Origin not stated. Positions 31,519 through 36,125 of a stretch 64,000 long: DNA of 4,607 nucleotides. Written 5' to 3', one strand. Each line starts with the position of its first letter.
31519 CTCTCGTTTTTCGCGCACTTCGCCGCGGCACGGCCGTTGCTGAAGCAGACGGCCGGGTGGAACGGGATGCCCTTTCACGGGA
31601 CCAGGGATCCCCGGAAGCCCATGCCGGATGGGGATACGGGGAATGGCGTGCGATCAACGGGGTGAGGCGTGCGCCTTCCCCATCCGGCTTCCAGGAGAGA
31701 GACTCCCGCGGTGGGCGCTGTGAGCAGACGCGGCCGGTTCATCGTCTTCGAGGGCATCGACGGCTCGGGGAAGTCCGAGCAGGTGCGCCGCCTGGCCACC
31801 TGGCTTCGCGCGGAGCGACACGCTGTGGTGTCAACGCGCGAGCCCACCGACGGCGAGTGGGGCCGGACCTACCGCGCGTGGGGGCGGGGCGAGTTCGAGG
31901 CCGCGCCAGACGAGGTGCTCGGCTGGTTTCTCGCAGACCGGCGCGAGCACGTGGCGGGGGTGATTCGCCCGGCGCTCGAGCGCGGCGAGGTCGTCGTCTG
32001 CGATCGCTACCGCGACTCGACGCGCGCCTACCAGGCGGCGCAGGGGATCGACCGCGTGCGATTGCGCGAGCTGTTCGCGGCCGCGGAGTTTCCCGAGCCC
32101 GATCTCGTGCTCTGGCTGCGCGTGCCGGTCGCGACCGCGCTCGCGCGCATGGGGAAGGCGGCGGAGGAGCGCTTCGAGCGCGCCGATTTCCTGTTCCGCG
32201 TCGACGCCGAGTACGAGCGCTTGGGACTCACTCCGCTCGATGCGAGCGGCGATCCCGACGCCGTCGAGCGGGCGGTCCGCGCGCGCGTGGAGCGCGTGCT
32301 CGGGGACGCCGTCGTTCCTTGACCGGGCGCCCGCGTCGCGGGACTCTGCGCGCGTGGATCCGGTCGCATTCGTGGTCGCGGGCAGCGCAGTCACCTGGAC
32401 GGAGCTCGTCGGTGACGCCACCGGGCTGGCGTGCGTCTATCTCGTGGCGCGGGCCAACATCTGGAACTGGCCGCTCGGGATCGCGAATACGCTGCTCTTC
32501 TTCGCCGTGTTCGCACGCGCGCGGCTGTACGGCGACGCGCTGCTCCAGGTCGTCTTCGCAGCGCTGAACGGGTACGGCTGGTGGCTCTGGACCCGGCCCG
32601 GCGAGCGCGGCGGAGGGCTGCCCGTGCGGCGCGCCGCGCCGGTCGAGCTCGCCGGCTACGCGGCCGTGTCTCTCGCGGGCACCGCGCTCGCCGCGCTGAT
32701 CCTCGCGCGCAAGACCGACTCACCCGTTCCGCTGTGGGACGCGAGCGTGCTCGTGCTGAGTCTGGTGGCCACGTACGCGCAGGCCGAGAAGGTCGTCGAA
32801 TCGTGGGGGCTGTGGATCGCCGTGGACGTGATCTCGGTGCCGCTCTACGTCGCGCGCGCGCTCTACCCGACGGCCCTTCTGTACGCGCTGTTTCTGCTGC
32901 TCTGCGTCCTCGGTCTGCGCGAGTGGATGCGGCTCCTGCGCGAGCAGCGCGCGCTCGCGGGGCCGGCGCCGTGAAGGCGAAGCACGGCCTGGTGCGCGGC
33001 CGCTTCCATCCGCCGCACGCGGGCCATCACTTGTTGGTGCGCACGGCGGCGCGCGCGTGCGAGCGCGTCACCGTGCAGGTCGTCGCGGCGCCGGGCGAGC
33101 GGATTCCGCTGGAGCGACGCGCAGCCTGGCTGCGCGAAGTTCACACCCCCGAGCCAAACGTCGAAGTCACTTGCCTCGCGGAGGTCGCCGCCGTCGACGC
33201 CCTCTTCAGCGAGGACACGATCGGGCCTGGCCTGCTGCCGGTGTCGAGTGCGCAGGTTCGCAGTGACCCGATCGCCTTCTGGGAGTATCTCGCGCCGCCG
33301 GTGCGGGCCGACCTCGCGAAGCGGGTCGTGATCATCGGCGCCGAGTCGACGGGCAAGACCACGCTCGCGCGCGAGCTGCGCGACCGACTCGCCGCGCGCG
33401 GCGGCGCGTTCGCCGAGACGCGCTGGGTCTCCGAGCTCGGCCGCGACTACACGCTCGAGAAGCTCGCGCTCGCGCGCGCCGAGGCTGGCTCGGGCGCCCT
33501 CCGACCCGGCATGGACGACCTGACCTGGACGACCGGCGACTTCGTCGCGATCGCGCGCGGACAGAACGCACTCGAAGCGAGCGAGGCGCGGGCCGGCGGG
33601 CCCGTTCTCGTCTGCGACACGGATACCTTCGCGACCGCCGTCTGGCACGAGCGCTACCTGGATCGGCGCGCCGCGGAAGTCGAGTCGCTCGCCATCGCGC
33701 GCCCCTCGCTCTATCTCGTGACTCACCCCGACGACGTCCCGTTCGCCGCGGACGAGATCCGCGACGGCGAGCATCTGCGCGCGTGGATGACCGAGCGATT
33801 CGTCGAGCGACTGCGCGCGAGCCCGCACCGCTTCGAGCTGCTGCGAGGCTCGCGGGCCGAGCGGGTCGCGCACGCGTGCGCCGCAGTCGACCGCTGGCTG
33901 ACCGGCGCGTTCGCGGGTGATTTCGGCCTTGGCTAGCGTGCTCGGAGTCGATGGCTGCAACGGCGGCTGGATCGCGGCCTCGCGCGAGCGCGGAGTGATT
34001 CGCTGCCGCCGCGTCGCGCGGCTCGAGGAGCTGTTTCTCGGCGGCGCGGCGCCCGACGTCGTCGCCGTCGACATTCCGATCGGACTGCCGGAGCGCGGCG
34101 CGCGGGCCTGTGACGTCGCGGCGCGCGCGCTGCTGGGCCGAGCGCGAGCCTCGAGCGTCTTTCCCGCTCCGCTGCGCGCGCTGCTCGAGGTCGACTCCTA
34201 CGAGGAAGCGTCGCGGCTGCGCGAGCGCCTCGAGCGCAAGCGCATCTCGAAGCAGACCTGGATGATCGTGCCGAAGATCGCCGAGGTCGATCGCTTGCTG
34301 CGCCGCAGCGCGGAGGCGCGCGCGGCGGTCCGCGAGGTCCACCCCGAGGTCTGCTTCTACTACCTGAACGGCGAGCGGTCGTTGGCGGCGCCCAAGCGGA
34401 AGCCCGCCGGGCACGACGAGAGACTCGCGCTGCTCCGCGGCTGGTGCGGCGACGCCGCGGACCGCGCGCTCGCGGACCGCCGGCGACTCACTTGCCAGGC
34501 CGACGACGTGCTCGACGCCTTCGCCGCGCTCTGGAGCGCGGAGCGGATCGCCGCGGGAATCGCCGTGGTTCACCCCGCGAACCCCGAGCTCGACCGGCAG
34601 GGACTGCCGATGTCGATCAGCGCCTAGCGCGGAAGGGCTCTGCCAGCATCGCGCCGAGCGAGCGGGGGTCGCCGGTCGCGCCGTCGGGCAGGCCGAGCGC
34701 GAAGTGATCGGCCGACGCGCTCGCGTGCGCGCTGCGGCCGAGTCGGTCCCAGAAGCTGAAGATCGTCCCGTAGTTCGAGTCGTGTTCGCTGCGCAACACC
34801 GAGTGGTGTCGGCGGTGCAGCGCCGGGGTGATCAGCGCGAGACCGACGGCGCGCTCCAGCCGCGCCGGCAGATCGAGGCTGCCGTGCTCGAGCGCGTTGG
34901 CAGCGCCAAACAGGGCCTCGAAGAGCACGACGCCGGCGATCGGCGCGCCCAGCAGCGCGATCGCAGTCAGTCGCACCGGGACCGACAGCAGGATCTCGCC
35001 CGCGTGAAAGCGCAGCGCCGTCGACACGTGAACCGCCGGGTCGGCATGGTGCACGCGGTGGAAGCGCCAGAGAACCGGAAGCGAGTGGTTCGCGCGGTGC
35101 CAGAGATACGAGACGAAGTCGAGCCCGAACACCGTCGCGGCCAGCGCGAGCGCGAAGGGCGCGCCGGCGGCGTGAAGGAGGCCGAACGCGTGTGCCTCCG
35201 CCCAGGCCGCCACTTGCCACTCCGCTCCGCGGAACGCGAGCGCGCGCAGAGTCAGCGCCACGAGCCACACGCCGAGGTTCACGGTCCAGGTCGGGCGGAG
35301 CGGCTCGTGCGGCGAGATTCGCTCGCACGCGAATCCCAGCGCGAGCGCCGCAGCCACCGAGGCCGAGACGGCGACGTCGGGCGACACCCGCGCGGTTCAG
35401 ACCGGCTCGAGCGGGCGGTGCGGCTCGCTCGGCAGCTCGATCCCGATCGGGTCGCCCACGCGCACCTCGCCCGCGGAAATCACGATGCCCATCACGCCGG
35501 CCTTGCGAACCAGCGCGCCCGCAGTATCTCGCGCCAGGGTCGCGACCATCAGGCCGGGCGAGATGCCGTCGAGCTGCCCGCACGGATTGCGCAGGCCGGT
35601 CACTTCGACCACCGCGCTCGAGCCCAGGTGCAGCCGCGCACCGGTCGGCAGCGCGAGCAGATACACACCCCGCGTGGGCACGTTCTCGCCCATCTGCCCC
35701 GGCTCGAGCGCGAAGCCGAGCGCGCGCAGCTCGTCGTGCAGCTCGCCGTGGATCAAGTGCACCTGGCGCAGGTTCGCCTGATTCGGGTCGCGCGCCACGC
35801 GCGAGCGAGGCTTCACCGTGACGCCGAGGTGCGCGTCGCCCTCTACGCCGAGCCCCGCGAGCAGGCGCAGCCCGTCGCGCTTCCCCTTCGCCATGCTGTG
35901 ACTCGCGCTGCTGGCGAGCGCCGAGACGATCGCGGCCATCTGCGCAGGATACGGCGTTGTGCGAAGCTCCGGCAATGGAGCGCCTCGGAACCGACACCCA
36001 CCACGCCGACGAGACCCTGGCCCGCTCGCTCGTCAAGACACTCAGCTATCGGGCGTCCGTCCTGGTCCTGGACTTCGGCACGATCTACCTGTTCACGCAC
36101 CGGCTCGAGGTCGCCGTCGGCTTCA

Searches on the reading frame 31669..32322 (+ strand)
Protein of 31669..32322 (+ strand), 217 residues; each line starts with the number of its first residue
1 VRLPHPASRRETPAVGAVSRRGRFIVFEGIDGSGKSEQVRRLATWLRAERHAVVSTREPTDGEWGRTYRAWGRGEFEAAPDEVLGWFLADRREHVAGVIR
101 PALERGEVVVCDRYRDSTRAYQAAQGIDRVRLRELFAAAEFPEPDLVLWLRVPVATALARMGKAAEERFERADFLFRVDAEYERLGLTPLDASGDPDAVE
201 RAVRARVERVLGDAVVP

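Call 56: search_protein_families(library=pfam, proteins=[window:31669-32322:+], max_evalue=0.001)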
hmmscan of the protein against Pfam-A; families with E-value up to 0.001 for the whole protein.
window:31669-32322:+ (217 aa): 2 families
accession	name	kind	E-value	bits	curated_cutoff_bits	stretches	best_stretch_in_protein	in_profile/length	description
PF02223.23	Thymidylate_kin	-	2.5e-33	115.8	27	1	27-186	1-163/185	Thymidylate kinase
PF13521.12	AAA_28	-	2.4e-05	25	27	1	25-192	2-156/164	AAA domain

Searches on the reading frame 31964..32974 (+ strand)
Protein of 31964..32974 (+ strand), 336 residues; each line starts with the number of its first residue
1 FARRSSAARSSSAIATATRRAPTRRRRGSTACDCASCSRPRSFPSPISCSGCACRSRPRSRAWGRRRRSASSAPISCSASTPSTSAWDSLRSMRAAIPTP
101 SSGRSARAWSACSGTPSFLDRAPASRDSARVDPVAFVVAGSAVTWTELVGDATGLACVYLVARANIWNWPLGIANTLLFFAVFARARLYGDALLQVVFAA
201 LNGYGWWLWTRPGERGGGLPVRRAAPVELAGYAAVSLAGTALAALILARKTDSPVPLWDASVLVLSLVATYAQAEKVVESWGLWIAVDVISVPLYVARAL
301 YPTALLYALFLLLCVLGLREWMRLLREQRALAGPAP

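Call 30: search_protein_families(library=pfam, proteins=[window:31964-32974:+])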
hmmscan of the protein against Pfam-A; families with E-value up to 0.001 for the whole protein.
window:31964-32974:+ (336 aa): 1 family
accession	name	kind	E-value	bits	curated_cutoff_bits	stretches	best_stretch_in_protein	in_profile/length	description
PF04973.17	NMN_transporter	-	8.9e-56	189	27.3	1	144-323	1-175/175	Nicotinamide mononucleotide transporter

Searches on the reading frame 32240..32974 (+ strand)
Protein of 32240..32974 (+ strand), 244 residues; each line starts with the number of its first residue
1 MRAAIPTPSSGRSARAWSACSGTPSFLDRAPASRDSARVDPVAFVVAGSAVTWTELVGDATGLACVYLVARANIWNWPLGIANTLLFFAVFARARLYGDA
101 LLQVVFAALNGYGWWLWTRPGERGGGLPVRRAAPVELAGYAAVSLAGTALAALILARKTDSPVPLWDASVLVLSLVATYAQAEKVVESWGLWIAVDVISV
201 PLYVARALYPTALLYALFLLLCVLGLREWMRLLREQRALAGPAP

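Call 56: search_protein_families(library=pfam, proteins=[window:32240-32974:+], max_evalue=0.001)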
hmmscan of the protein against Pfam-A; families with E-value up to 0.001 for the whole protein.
window:32240-32974:+ (244 aa): 1 family
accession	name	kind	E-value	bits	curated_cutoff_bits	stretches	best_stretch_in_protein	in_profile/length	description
PF04973.17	NMN_transporter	-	3.6e-56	190.3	27.3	1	52-231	1-175/175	Nicotinamide mononucleotide transporter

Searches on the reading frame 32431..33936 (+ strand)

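Call 56: search_protein_families(library=pfam, proteins=[window:32431-33936:+], max_evalue=0.001)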
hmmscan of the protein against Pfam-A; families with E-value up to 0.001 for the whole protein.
window:32431-33936:+ (501 aa): 3 families
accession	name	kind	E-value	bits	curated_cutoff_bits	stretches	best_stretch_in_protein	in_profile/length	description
PF13521.12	AAA_28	-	4.3e-26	92.5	27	1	298-478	1-164/164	AAA domain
PF13191.12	AAA_16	-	3.7e-06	28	32.6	1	295-366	23-103/167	AAA ATPase domain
PF01467.32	CTP_transf_like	-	0.00012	22.8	21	1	188-278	2-74/133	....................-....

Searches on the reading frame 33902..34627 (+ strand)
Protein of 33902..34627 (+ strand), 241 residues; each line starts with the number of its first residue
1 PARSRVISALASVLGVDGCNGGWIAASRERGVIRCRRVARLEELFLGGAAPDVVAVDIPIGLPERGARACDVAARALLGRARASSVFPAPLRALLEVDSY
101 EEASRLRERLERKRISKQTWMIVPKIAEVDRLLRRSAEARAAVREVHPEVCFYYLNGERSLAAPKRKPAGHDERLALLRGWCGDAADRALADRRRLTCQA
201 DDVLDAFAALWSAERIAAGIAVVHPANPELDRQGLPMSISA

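Call 30: search_protein_families(library=pfam, proteins=[window:33902-34627:+])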
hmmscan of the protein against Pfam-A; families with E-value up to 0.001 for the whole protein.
window:33902-34627:+ (241 aa): 1 family
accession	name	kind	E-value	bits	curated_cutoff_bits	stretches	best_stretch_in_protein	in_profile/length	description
PF04250.19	DUF429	-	2.5e-56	191.2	23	1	15-229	1-213/214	Protein of unknown function (DUF429)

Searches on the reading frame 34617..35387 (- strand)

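Call 56: search_protein_families(library=pfam, proteins=[window:34617-35387:-], max_evalue=0.001)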
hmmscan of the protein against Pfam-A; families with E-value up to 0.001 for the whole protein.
window:34617-35387:- (256 aa): 1 family
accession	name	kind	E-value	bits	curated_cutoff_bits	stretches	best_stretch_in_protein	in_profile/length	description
PF04116.19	FA_hydroxylase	-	1.4e-25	90.6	31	1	84-217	3-130/132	Fatty acid hydroxylase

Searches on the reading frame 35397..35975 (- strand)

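Call 56: search_protein_families(library=pfam, proteins=[window:35397-35975:-], max_evalue=0.001)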
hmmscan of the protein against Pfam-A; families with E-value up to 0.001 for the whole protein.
window:35397-35975:- (192 aa): 1 family
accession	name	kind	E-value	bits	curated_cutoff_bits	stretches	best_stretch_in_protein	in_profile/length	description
PF03473.23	MOSC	-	4.5e-10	40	22.7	1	68-177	8-119/120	MOSC domain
